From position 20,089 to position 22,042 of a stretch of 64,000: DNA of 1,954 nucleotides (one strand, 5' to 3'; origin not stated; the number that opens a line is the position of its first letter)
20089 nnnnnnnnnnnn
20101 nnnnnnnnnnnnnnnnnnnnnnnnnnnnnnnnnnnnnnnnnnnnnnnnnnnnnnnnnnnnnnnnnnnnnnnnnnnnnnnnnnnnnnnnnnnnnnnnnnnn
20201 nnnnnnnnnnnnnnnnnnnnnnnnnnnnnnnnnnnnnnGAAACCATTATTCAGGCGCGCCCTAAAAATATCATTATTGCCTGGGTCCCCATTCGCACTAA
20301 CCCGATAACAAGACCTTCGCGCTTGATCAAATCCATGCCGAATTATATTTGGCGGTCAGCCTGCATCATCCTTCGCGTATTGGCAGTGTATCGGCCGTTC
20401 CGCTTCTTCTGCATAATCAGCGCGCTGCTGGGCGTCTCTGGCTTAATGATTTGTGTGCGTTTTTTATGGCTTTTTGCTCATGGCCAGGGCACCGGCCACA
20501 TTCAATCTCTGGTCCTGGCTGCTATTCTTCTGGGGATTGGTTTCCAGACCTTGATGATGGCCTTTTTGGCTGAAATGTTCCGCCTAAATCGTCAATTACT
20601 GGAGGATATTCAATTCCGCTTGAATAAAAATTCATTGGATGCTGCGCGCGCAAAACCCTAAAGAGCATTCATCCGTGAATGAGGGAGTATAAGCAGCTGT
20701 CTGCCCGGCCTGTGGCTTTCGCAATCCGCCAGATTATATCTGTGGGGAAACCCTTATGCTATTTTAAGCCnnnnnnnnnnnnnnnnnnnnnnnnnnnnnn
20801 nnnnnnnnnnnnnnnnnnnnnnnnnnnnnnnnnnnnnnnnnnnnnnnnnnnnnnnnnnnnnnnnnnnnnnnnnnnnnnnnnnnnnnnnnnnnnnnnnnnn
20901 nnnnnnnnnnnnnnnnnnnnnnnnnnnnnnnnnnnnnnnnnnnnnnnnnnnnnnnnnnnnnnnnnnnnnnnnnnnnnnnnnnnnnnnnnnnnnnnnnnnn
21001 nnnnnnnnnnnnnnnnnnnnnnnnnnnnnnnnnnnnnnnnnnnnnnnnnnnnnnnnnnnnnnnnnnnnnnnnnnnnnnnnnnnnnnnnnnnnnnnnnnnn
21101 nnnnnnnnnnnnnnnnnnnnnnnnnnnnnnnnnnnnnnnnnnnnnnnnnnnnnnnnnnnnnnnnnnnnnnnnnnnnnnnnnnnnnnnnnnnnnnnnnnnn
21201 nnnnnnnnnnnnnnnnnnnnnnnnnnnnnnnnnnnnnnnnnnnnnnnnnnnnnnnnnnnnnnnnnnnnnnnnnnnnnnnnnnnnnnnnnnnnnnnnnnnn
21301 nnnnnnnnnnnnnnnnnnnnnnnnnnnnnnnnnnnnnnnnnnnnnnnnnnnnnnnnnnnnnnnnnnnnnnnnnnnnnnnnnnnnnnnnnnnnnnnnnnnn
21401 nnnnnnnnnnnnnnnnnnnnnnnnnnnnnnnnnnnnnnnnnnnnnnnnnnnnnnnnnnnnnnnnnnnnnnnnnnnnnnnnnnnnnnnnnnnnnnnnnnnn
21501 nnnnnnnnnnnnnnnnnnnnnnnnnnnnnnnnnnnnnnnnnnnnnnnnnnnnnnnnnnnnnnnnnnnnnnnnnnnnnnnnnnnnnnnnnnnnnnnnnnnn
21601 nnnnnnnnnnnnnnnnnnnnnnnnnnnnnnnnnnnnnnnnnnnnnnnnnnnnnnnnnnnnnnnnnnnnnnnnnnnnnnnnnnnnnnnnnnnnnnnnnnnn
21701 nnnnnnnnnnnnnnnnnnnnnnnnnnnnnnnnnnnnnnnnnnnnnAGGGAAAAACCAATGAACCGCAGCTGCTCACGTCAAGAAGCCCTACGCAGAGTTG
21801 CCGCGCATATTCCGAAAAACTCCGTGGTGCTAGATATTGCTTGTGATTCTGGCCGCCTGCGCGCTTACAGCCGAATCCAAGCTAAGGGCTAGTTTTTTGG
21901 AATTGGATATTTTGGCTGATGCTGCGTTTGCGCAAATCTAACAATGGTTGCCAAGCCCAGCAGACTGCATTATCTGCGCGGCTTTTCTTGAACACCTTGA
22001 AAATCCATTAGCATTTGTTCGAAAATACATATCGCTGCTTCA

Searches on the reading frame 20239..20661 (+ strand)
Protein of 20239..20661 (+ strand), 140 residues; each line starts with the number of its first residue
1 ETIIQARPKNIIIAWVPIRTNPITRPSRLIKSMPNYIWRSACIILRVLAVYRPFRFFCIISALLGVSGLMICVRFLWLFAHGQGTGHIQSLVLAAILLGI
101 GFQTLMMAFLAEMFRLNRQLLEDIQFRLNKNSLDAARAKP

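Call 96: search_protein_families(library=pfam, proteins=[window:20239-20661:+], max_evalue=1)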
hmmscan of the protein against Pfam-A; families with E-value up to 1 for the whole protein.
window:20239-20661:+ (140 aa): 1 family
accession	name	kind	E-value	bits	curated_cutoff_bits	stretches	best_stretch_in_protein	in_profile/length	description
PF13962.11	PGG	-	0.21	11.8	24.1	1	48-115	47-115/116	Domain of unknown function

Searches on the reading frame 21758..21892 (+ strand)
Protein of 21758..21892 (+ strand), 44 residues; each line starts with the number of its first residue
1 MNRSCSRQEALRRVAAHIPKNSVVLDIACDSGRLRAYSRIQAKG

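Call 96: search_protein_families(library=pfam, proteins=[window:21758-21892:+], max_evalue=1)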
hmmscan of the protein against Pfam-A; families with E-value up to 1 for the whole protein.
window:21758-21892:+ (44 aa): 1 family
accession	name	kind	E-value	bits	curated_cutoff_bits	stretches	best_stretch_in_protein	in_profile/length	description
PF12847.13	Methyltransf_18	-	0.01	16.3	27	1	10-37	4-31/151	Methyltransferase domain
